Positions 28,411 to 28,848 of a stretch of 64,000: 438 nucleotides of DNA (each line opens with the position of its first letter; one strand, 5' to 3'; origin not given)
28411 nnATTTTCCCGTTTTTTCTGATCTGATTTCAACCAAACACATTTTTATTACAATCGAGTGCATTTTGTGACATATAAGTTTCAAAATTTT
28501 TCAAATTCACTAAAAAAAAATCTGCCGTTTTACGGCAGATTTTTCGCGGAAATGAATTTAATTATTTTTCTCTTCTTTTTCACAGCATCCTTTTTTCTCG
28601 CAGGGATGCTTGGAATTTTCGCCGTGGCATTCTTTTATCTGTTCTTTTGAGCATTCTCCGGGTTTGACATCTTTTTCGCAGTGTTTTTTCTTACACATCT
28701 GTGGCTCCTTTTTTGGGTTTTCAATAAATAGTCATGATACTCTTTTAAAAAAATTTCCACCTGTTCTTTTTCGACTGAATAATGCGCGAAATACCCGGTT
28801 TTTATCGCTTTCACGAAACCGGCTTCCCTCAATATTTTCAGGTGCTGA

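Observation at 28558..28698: Unannotated 46-aa, 7-Cys peptide co-transcribed after ArsR/SmtB: possible metallothionein-like gene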

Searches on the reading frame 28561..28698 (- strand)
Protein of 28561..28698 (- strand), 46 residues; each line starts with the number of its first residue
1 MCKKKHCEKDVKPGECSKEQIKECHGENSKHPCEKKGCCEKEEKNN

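Call 5: search_protein_families(library=pfam, proteins=[window:28561-28698:-], max_evalue=1)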
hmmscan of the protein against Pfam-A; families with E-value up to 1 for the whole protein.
seq(46 aa): 0 families

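Call 8: find_homologous_proteins(query=window:28561-28698:-, max_evalue=1)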
Query seq(46 aa): no candidate shares three 5-residue words with the query. No homologue found.
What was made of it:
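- The first word-based search found nothing (call 8).
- Tried and rejected: A single-sequence word-based search with the peptide found nothing (call 8).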

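Call 16: find_related_loci(query=A1, collection=genome_contigs, flank=3000)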
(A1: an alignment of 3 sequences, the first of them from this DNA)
Query A1 (46 aa) in genome_contigs; peptide patterns used: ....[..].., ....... (x = any residue, [..] = any of these).
156 stretches matched a pattern; 2 encode a relative of the query (tblastn E <= 1e-3); 2 distinct loci.
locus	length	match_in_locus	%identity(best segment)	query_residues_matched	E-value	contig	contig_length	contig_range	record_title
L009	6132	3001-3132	77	1-44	2e-18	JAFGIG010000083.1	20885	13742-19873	MAG: candidate division WOR-3 bacterium isolate Zod_Metabat.185 k87_4160595, whole genome shotgun sequence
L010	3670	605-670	55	12-33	5e-6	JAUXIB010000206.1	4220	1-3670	MAG: candidate division FCPU426 bacterium isolate CSMAG_2970 CSMAG_2970_k119_1188559_length_4220_cov_7.3055, whole genom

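Call 20: find_related_loci(query=A2, collection=metagenome_contigs, flank=2500)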
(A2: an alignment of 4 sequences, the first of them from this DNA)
Query A2 (46 aa) in metagenome_contigs; peptide patterns used: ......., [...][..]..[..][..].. (x = any residue, [..] = any of these).
600 stretches matched a pattern (row limit reached: there are more); 283 encode a relative of the query (tblastn E <= 1e-3); the best 80 are kept; 80 distinct loci.
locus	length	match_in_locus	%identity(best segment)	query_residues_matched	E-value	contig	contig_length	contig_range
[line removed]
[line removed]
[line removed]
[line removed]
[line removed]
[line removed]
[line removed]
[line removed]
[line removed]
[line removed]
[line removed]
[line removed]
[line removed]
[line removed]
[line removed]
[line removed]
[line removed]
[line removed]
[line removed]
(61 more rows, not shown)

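Call 21: find_homologous_proteins(query=A2, max_evalue=10)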
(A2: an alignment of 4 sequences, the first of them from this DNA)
Query A2 (4 sequences) (46 aa, profile of the alignment): 39 proteins with E <= 10 among 67 candidates.
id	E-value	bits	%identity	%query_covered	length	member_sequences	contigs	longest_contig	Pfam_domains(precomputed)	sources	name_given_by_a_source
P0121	6.7e-21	92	77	96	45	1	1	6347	-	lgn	-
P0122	1.9e-8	52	55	48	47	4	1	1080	-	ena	-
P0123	5.6e-7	47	64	48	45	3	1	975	-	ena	-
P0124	7.3e-7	47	79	52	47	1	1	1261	-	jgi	jgi:hypothetical protein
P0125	8.3e-7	47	63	52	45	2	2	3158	-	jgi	jgi:hypothetical protein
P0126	1.1e-6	47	55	80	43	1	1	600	-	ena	-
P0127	1.4e-6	46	79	52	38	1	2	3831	-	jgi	-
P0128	1.4e-6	46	63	52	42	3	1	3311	-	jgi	jgi:hypothetical protein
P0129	2.1e-6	46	62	57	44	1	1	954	-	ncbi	-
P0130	3.6e-6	45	60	54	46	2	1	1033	-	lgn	-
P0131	7.5e-6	44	56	59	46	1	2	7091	-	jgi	jgi:hypothetical protein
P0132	8.4e-6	44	67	52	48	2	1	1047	-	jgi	jgi:hypothetical protein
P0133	1.9e-5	43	59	48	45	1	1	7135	-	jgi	jgi:hypothetical protein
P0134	1.9e-5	43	63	70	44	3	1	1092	-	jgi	jgi:hypothetical protein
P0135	2.0e-5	42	67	52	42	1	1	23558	-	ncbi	-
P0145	1.4e-3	37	68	48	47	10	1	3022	-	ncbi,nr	ncbi:MAG: hypothetical protein Q7V48_12135 [Deltaproteobacteria bacterium]|nr:hypothetical protein [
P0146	2.4e-3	36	71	52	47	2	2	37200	-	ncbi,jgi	jgi:hypothetical protein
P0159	7.0e+0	25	56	78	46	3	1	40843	-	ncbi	-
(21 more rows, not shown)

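Call 30: search_protein_families(library=ncbifam, proteins=[window:28561-28698:-], max_evalue=1)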
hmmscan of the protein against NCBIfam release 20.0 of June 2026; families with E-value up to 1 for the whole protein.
seq(46 aa): 0 families
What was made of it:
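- On SCIFF / ranthipeptide precursors: No NCBIfam hit (call 30).
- On CopZ/HMA or ArsD metallochaperones: No Pfam or NCBIfam hit (calls 5, 30).
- There is no match to any Pfam or NCBIfam family, including metallothionein models (calls 5, 30).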

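Call 37: predict_structure(alignment_id=A3)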
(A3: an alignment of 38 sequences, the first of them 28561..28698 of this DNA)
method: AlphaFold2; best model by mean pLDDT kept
length: 46 residues; sequences in the alignment: 38
mean_pLDDT: 65.1   pTM: 0.41
mean pLDDT of the five models: 65.1, 61.4, 59.7, 58.9, 56.4
residues with pLDDT >= 90: 0; 70-90: 20; 50-70: 23; < 50: 3
segments of 3 or more residues with pLDDT < 50: none
pLDDT, mean of each block of 10 residues (from residue 1): 54 74 77 64 51
secondary structure, 60 per line:
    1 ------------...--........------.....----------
elements in order: H18-25 H32-36

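Call 39: search_protein_representatives(alignment_id=A3)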
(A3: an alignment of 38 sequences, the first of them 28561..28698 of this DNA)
Query: 38 sequences, 45 profile positions. Proteins with E-value up to 0.001 (for the whole library): 415; up to 1e-10: 130; up to 1e-30: 0. The best 150 are listed.
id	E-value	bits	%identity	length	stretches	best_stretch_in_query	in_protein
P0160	6.2e-27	109.4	-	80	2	1-41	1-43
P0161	6.8e-25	102.9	-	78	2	6-40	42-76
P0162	1.0e-24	102.4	-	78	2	1-41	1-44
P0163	5.7e-24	100.0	-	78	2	7-44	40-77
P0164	2.3e-23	98.0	-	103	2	1-40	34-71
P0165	4.4e-23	97.1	-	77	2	1-40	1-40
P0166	9.2e-22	92.9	-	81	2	2-40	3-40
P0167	9.4e-22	92.9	-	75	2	1-41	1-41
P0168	3.9e-21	90.9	-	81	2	6-43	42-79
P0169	3.6e-20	87.8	-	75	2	1-42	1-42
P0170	4.3e-20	87.6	-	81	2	5-42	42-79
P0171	8.5e-20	86.6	-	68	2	1-44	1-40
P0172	3.9e-19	84.5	-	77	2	1-42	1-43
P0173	9.7e-19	83.2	-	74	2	2-39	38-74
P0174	4.4e-18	81.1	-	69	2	7-40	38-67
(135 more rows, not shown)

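Call 44: fold_search(model_id=the predicted structure, library=pdb)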
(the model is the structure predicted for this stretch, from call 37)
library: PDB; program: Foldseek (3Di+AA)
matches with E <= 10: 0; with E <= 0.001: 0
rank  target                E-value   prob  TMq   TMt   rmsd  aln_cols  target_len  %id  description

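Call 45: search_protein_families(library=pfam, alignment_id=A4, max_evalue=0.00001)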
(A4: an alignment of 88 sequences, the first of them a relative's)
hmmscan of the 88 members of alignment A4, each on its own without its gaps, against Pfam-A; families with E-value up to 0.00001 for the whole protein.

A. member 1, L010:820-1473:- (217 aa): 1 family
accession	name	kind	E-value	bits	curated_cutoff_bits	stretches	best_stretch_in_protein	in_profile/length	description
PF08843.17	AbiEii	-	2.1e-19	70.8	22.5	2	13-65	2-54/238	Nucleotidyl transferase AbiEii toxin, Type IV TA system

B. families by the number of members that match (of 88 scanned): 54 families (the first 25 are shown)
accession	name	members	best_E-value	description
PF00005.33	ABC_tran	18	2.2e-36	ABC transporter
PF13304.12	AAA_21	16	9.3e-16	AAA domain, putative AbiEii toxin, Type IV TA system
PF01061.29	ABC2_membrane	10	1.9e-28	ABC-2 type transporter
PF12698.13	ABC2_membrane_3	10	1.7e-21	ABC-2 family transporter protein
PF08241.18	Methyltransf_11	5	6.2e-20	Methyltransferase domain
PF13649.12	Methyltransf_25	5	8.2e-19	Methyltransferase domain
PF08242.18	Methyltransf_12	5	2.5e-13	Methyltransferase domain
PF13847.12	Methyltransf_31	5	1.4e-12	Methyltransferase domain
PF01209.24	Ubie_methyltran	5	5.5e-09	ubiE/COQ5 methyltransferase family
PF02417.20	Chromate_transp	3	1.8e-76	Chromate transporter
PF00313.28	CSD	2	5.9e-14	'Cold-shock' DNA-binding domain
PF03379.19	CcmB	2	1.3e-07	CcmB protein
PF05175.20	MTS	2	4.4e-07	Methyltransferase small domain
PF16257.11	UxaE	1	3.3e-153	tagaturonate epimerase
PF04339.18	FemAB_like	1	8.4e-128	Peptidogalycan biosysnthesis/recognition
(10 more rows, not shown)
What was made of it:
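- Elsewhere the downstream genes are ABC_tran (18), ABC2_membrane (10), ChrA (3) and methyltransferases (5) (call 45). ABC-2 transporter genes lie downstream in many loci (call 45).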

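Call 47: search_protein_families(library=pfam, alignment_id=A5, max_evalue=0.00001)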
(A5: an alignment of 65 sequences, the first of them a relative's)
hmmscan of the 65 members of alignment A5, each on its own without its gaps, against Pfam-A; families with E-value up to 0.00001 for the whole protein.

A. member 1, L013:131-541:- (136 aa): 0 families

B. families by the number of members that match (of 65 scanned): 57 families (the first 25 are shown)
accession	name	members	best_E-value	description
PF13567.11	DUF4131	6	1.4e-26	Domain of unknown function (DUF4131)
PF03772.21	Competence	5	3.5e-57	Competence protein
PF03479.20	PCC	5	6.4e-32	Plants and Prokaryotes Conserved (PCC) domain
PF02635.20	DsrE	3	1.4e-06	DsrE/DsrF-like family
PF13646.12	HEAT_2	2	1.9e-100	HEAT repeats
PF03130.22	HEAT_PBS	2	9.7e-60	PBS lyase HEAT-like repeat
PF00005.33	ABC_tran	2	9.2e-33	ABC transporter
PF08241.18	Methyltransf_11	2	3.4e-20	Methyltransferase domain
PF13649.12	Methyltransf_25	2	2.3e-18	Methyltransferase domain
PF13847.12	Methyltransf_31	2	3.6e-16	Methyltransferase domain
PF03551.20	PadR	2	7.2e-16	Transcriptional regulator PadR-like family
PF01314.23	AFOR_C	1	6.7e-116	Aldehyde ferredoxin oxidoreductase, domains 2 & 3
PF05362.19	Lon_C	1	2.4e-86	Lon protease (S16) C-terminal proteolytic domain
PF02730.20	AFOR_N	1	3.1e-70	Aldehyde ferredoxin oxidoreductase, N-terminal domain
PF13561.12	adh_short_C2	1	4.9e-69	Enoyl-(Acyl carrier protein) reductase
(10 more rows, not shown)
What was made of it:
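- DsrE-like genes lie upstream in 3 loci (call 47).
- Tried and rejected: The other neighbours are heterogeneous (calls 45, 47).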
